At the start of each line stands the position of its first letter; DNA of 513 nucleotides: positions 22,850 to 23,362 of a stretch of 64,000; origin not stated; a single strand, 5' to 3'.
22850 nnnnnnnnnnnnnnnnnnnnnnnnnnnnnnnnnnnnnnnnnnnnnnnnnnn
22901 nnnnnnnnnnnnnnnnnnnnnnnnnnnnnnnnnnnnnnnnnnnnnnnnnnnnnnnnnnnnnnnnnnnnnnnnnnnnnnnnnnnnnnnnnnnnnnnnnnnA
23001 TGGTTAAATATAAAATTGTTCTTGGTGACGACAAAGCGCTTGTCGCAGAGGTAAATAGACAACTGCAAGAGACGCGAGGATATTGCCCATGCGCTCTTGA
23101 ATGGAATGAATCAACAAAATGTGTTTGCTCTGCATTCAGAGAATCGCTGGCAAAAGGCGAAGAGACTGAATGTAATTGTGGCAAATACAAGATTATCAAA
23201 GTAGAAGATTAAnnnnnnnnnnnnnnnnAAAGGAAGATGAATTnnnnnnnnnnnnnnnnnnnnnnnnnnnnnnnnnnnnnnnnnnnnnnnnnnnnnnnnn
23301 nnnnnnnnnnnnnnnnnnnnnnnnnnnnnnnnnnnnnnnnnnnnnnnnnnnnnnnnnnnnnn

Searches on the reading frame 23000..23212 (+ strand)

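Call 8: search_protein_families(library=phrogs, proteins=[window:23000-23212:+], max_evalue=0.01)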
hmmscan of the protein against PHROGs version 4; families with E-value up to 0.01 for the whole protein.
window:23000-23212:+ (70 aa): 1 family
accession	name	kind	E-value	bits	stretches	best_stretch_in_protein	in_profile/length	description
phrog_38239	-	unknown function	6.9e-14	52.8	1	5-66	3-61/63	-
